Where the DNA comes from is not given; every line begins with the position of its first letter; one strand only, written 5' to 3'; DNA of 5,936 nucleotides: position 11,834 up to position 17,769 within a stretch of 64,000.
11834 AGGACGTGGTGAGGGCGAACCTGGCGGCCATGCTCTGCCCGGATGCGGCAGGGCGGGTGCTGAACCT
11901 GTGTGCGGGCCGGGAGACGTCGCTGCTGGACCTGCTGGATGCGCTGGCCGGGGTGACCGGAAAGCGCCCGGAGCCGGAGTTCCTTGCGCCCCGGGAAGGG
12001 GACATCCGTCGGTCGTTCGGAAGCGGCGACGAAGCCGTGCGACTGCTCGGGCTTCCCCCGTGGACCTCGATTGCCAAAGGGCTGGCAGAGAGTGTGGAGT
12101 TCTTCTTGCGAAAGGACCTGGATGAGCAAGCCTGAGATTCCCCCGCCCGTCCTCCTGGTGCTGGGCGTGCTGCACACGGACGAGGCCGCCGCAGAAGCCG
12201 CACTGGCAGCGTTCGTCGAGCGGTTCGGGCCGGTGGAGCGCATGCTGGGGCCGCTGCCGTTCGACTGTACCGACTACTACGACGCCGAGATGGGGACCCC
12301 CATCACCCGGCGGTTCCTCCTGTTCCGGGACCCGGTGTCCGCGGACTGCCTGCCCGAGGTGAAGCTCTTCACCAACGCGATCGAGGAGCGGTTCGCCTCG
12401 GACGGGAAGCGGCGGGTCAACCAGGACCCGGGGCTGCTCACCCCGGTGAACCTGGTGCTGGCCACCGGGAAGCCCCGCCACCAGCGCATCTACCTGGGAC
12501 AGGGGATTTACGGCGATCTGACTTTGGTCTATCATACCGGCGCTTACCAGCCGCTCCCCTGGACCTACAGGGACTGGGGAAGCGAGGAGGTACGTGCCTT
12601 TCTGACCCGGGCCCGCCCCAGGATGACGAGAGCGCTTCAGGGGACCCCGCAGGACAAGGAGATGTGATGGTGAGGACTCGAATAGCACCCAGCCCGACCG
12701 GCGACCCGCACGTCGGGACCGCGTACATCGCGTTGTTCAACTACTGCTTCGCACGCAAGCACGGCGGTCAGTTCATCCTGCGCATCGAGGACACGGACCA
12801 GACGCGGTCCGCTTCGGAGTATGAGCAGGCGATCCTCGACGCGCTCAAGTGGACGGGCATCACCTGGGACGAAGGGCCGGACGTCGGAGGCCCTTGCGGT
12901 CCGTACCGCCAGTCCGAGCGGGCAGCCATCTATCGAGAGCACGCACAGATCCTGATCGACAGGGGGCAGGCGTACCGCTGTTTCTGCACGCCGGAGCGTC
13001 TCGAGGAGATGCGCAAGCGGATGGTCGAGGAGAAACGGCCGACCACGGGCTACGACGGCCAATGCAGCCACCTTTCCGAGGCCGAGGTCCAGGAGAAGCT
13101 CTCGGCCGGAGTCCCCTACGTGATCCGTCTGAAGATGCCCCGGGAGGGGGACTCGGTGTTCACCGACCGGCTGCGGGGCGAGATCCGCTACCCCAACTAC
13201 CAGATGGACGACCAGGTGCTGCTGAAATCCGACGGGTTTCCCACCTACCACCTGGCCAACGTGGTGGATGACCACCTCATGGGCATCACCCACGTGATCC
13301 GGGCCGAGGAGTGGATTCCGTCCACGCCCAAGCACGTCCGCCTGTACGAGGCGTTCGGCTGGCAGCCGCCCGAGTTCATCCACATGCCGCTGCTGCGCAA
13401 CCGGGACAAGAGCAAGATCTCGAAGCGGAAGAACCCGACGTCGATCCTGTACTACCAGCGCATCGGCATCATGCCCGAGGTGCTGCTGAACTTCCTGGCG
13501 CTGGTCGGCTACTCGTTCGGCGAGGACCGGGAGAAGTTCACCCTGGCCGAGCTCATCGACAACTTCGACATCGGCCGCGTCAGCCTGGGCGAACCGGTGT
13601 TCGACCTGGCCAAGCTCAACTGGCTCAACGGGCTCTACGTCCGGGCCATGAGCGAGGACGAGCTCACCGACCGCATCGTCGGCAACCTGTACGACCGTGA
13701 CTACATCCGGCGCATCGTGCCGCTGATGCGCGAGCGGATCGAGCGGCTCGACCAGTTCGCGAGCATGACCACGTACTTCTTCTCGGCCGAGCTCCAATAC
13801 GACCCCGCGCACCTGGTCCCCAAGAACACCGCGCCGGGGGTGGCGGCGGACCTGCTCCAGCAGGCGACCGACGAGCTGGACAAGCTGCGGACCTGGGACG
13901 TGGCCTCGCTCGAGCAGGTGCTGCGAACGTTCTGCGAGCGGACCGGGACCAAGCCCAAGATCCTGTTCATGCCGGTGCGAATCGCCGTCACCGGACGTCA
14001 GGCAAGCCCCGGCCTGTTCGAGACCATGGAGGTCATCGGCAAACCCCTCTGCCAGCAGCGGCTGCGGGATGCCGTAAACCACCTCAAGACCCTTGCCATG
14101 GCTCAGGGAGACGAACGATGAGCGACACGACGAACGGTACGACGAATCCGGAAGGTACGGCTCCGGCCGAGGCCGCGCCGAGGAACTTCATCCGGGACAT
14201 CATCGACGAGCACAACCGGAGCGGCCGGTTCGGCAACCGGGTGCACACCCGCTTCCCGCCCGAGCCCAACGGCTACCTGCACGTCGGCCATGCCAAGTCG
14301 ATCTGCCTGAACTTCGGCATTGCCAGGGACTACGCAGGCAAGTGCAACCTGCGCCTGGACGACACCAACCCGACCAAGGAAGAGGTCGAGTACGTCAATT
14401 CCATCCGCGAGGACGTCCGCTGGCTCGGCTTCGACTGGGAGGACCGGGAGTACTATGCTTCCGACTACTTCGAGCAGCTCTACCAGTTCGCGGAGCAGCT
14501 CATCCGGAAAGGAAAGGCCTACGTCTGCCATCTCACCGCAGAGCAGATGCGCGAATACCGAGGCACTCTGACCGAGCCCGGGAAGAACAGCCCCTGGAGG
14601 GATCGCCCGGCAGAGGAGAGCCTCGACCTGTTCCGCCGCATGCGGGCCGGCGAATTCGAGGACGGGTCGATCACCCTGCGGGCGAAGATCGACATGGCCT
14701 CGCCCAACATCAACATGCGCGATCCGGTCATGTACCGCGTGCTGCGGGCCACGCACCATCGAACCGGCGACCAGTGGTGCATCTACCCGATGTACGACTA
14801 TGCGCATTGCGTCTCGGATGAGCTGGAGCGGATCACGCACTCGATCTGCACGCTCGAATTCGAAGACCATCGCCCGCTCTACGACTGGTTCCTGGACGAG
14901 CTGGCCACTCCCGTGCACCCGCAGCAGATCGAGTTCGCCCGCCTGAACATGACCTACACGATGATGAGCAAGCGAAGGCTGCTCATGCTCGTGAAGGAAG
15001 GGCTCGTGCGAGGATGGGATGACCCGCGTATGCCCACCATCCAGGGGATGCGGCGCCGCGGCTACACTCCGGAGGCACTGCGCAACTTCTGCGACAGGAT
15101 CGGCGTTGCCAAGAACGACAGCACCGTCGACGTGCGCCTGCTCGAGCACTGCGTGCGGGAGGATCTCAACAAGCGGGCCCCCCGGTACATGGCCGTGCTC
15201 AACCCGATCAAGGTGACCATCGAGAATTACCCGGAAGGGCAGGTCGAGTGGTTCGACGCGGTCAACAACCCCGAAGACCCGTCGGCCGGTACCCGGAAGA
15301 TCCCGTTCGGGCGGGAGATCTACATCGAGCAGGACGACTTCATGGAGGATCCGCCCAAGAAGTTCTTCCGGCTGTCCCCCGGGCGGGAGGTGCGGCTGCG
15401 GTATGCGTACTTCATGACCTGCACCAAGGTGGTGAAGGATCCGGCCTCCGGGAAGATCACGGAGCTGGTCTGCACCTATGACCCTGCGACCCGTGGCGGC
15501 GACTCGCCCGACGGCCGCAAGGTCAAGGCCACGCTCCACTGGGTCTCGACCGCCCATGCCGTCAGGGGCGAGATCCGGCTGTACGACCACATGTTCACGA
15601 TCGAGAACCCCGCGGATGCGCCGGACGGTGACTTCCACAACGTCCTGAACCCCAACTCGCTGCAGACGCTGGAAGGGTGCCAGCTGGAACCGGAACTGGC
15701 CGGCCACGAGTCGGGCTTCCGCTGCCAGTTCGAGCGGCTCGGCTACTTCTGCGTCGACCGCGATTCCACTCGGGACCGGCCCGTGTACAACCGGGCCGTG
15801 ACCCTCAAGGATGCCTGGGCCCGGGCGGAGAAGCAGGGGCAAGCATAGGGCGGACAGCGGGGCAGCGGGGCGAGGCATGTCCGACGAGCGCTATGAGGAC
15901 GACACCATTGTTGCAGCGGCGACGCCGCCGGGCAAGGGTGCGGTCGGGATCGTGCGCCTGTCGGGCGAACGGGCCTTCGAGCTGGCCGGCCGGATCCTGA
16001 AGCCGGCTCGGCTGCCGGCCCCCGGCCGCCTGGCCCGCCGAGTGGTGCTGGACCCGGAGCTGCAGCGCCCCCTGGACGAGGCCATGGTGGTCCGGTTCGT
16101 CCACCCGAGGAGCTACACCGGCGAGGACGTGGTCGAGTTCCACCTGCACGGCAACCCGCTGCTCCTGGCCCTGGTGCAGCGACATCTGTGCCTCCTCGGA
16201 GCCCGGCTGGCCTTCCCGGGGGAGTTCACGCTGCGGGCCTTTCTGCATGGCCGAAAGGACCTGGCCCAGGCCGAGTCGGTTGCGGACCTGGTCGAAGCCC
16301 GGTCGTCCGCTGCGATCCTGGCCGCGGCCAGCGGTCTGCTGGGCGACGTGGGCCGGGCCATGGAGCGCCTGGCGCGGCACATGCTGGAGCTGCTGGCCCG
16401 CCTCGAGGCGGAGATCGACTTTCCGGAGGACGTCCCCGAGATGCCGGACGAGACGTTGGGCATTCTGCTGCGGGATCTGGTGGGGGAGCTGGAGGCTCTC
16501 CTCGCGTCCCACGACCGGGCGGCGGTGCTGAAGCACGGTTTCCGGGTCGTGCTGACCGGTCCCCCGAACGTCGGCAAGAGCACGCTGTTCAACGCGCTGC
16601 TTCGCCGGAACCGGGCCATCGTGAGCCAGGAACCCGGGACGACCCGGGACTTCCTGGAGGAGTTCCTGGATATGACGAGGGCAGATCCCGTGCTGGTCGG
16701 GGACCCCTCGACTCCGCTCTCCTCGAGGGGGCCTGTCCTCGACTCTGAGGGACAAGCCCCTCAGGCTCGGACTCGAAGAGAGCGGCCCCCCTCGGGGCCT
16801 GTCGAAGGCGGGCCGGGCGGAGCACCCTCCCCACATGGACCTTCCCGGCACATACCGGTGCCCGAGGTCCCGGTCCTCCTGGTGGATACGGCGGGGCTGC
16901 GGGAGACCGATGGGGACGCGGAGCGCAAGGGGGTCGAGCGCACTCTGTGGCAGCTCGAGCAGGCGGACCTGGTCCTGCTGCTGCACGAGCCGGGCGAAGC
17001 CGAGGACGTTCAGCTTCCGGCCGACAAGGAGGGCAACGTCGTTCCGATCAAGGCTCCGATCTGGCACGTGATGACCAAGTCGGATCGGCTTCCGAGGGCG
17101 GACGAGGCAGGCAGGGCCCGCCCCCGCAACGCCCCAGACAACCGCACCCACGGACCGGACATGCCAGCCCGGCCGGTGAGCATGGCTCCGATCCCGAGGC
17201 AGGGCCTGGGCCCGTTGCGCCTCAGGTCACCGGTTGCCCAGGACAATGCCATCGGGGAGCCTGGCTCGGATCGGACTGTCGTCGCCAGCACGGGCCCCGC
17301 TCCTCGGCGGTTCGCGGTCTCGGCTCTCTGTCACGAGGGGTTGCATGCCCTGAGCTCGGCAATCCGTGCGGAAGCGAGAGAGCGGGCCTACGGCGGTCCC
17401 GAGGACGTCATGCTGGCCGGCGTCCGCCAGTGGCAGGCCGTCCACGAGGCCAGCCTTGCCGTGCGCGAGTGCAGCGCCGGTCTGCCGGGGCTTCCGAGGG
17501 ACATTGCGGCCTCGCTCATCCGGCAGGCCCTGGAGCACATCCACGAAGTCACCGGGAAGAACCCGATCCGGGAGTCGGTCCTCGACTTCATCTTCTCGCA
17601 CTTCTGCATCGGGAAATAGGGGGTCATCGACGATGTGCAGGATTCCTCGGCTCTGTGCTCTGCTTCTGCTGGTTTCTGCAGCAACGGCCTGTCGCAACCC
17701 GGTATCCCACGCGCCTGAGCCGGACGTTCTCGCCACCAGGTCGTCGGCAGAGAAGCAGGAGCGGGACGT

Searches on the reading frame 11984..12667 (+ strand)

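Call 68: search_protein_families(library=pfam, proteins=[window:11984-12667:+], max_evalue=0.001)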
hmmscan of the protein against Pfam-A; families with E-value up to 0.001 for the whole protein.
window:11984-12667:+ (227 aa): 1 family
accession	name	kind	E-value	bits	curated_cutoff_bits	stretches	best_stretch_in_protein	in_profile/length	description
PF14385.11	DUF4416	-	6.1e-52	176.3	27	1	55-212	2-160/162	Domain of unknown function (DUF4416)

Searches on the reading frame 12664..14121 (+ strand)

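Call 9: search_protein_families(library=pfam, proteins=[window:12664-14121:+], max_evalue=0.01)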
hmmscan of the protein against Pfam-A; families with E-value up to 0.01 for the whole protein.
window:12664-14121:+ (485 aa): 2 families
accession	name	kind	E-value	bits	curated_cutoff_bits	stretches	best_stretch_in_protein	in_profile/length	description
PF00749.27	tRNA-synt_1c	-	1.6e-107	359.5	23.4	1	2-320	1-314/314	tRNA synthetases class I (E and Q), catalytic domain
PF19269.4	Anticodon_2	-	1.2e-34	120.1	23.6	1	341-470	10-140/141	Anticodon binding domain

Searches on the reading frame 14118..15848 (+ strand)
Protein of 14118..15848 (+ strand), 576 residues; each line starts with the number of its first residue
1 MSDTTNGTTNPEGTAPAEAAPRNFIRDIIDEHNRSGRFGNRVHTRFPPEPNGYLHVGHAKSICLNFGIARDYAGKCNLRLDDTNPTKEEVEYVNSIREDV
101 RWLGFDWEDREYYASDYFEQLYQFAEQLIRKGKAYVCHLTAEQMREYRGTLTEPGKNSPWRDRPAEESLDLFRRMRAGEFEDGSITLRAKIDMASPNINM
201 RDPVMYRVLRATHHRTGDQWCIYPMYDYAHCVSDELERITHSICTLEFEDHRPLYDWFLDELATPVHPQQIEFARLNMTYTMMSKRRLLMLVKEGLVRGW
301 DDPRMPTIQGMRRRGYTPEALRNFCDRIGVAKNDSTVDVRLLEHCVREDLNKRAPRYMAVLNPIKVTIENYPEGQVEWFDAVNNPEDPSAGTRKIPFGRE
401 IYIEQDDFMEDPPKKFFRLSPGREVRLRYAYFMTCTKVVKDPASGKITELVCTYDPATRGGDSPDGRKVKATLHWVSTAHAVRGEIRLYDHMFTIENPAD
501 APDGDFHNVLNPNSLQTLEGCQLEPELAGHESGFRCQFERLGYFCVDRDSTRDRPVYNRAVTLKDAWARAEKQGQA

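Call 9: search_protein_families(library=pfam, proteins=[window:14118-15848:+], max_evalue=0.01)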
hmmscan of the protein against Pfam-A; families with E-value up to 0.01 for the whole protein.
window:14118-15848:+ (576 aa): 3 families
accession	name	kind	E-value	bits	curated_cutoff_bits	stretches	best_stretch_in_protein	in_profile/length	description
PF00749.27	tRNA-synt_1c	-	9.1e-118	393.2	23.4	1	42-351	2-313/314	tRNA synthetases class I (E and Q), catalytic domain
PF03950.23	tRNA-synt_1c_C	-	4.9e-33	113.6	23.9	1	354-455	1-91/91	tRNA synthetases class I (E and Q), anti-codon binding domain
PF20974.2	tRNA-synt_1c_C2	-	3.6e-21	76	23.9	1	472-547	1-69/69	tRNA synthetases class I (E and Q), anti-codon binding domain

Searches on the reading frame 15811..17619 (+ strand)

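Call 9: search_protein_families(library=pfam, proteins=[window:15811-17619:+], max_evalue=0.01)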
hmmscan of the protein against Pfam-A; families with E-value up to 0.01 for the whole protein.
window:15811-17619:+ (602 aa): 6 families
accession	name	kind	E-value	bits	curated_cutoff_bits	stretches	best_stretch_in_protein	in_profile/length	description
PF12631.12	MnmE_helical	-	4.2e-36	125.5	40.1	1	151-599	1-211/211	MnmE helical domain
PF10396.14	TrmE_N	-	1.5e-34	119.1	29.8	1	32-148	1-117/117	GTP-binding protein TrmE N-terminus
PF01926.29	MMR_HSR1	-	3.2e-18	66.3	21.9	1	245-397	1-89/113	50S ribosome-binding GTPase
PF02421.24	FeoB_N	-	0.00013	21.9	27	1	245-288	2-44/156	Ferrous iron transport protein B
PF13521.12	AAA_28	-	0.00096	19.8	27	1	245-277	1-33/164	AAA domain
PF00350.29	Dynamin_N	-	0.0062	17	27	0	246-279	1-34/168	Dynamin family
